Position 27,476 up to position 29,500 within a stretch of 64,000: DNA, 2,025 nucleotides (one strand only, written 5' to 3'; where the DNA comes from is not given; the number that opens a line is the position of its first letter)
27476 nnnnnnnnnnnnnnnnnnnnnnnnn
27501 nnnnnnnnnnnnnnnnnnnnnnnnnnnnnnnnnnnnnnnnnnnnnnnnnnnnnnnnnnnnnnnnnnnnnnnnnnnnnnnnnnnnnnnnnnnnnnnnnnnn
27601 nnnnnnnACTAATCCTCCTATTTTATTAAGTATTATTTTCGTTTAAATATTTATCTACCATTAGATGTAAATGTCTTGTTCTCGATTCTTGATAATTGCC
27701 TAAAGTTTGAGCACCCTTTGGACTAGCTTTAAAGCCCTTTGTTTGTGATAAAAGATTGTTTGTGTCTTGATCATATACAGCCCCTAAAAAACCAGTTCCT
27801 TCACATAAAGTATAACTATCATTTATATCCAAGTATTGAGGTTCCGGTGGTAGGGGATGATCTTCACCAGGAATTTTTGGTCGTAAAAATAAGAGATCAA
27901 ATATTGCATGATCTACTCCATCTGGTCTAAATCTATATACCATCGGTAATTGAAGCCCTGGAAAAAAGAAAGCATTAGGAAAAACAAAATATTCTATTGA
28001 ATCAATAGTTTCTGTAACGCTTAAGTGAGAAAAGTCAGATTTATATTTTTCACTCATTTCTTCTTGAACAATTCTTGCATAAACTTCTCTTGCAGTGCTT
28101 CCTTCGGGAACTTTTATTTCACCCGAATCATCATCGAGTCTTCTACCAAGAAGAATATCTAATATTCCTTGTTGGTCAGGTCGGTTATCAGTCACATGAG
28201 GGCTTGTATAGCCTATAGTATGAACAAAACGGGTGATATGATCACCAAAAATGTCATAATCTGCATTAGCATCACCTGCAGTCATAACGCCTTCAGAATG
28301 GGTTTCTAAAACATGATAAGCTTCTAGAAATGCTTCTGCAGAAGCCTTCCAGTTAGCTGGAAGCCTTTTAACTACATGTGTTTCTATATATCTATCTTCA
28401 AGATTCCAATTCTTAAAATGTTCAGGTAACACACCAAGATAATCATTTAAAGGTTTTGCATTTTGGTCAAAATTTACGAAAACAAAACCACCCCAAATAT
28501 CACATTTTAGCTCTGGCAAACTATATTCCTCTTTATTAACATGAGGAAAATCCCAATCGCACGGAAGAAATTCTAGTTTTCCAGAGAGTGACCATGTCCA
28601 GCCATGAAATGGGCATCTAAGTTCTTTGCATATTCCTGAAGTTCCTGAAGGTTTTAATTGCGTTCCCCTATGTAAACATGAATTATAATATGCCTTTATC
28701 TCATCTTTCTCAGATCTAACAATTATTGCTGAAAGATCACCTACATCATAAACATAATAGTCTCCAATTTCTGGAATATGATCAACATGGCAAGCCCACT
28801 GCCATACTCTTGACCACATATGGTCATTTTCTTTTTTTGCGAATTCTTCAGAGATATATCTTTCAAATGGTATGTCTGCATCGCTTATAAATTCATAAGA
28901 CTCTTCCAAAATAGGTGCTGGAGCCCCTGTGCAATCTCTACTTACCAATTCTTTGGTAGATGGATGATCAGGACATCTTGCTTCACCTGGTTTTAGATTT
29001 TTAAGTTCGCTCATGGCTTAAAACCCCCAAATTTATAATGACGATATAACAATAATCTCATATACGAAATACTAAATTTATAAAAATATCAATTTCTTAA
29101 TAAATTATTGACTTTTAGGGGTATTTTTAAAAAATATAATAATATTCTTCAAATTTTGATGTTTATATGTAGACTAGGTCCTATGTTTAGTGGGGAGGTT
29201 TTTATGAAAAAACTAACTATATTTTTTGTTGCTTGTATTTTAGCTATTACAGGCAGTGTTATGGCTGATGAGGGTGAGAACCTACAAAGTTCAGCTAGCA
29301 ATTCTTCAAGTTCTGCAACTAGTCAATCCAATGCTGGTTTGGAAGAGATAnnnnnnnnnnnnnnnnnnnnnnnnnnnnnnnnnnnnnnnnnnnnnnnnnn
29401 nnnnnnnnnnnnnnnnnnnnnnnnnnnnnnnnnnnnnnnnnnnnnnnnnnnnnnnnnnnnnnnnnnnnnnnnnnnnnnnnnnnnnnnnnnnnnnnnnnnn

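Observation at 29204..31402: TonB-dependent receptor in an otherwise streamlined, ABC/TRAP-style genome context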

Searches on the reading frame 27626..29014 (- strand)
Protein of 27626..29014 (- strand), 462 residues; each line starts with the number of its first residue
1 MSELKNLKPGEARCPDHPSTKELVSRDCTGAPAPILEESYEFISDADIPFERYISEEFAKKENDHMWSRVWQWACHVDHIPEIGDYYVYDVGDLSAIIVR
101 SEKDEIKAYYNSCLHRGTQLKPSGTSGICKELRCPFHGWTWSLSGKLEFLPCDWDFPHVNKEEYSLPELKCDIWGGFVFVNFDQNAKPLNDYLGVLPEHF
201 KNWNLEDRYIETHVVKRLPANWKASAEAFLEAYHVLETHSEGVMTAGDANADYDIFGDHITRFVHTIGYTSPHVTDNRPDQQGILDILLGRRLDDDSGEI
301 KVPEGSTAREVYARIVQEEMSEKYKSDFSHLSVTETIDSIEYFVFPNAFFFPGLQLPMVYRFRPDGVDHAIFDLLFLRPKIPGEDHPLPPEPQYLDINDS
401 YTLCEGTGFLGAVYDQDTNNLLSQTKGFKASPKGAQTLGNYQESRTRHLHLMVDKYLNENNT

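Call 6: search_protein_families(library=pfam, proteins=[window:27626-29014:-])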
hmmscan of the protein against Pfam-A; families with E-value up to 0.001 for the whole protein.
window:27626-29014:- (462 aa): 2 families
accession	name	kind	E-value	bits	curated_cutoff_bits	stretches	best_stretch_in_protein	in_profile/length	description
PF00848.25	Ring_hydroxyl_A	-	4.3e-16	59.9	24.9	1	211-458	13-207/208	Ring hydroxylating alpha subunit (catalytic domain)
PF00355.32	Rieske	-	1.3e-14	54.3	20.3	1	71-152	2-80/88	Rieske [2Fe-2S] domain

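Call 34: search_protein_families(library=ncbifam, proteins=[window:27626-29014:-], max_evalue=1e-10)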
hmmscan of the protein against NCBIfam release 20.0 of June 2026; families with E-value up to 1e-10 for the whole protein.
window:27626-29014:- (462 aa): 5 families
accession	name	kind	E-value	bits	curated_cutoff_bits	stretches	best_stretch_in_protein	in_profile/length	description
NF058607.1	GlBtMonoOxGbcA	equivalog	7.9e-31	106.9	670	1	47-243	32-226/420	glycine betaine monooxygenase oxygenase subunit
NF042946.1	3PPDioc_HcaE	equivalog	4.5e-25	88.5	830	1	53-250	21-225/450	3-phenylpropionate/cinnamic acid dioxygenase subunit alpha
TIGR03229.1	benzo_1_2_benA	equivalog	6.4e-18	64.8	780.95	1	53-243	21-219/433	benzoate 1,2-dioxygenase large subunit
NF041684.1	ant_diox_AndAc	equivalog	8.1e-18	64.2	750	1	46-235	21-218/418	anthranilate 1,2-dioxygenase large subunit AndAc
TIGR03228.1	anthran_1_2_A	equivalog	6.2e-17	61.4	671.9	1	56-246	24-220/438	anthranilate 1,2-dioxygenase large subunit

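Call 35: search_solved_structures(query=window:27626-29014:-, max_evalue=1e-8)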
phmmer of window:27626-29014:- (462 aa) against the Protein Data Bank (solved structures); distinct sequences matched with E-value up to 1e-8: 29.
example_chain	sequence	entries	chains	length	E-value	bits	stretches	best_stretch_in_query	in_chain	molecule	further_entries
9jp5_A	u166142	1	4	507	2e-28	102.8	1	39-242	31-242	Phthalate 3,4-dioxygenase alpha subunit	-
2b1x_A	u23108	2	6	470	1.4e-26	96.8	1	44-300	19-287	naphthalene dioxygenase large subunit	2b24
6y9c_A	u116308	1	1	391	1.6e-25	93.3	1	49-239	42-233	Carnitine monooxygenase oxygenase subunit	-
6y8j_A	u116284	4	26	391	2.2e-25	92.8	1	49-239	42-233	Carnitine monooxygenase oxygenase subunit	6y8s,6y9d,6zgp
1uli_A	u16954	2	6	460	1.6e-23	86.7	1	53-245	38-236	biphenyl dioxygenase large subunit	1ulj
8k0a_A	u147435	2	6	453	1.9e-23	86.4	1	53-250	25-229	3-phenylpropionate/cinnamic acid dioxygenase subunit alpha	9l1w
3en1_A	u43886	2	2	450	1.8e-22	83.2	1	52-245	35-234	Benzene 1,2-dioxygenase subunit alpha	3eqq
4hjl_A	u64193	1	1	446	4.5e-22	81.9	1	55-244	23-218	Naphthalene 1,2-dioxygenase subunit alpha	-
2hmj_A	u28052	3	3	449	4.5e-22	81.9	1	55-244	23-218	Naphthalene 1,2-dioxygenase alpha subunit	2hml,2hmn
1eg9_A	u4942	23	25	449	4.5e-22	81.9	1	55-244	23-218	PROTEIN (NAPHTHALENE 1,2-DIOXYGENASE ALPHA SUBUNIT) | NAPHTHALENE 1,2-DIOXYGENASE | NAPHTHALENE 1,2-DIOXYGENASE ALPHA SUBUNIT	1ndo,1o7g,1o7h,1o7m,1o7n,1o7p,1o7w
3gzx_A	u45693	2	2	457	6.9e-20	74.7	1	52-245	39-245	Biphenyl dioxygenase subunit alpha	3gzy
1wql_A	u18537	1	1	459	1e-19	74.1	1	57-246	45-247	iron-sulfur protein large subunit of cumene dioxygenase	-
5aeu_A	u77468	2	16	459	1.5e-19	73.6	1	53-245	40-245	BIPHENYL DIOXYGENASE SUBUNIT ALPHA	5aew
2yfi_A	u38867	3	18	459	1.8e-19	73.3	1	53-245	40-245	BIPHENYL DIOXYGENASE SUBUNIT ALPHA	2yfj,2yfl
2xsh_A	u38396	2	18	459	1.8e-19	73.3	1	53-245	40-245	BIPHENYL DIOXYGENASE SUBUNIT ALPHA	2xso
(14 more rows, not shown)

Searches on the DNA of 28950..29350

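Call 69: search_rna_families(source=window, start=28950, end=29350, threshold=evalue, max_evalue=1)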
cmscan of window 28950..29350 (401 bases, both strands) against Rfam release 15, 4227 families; matches with E-value up to 1: 0.
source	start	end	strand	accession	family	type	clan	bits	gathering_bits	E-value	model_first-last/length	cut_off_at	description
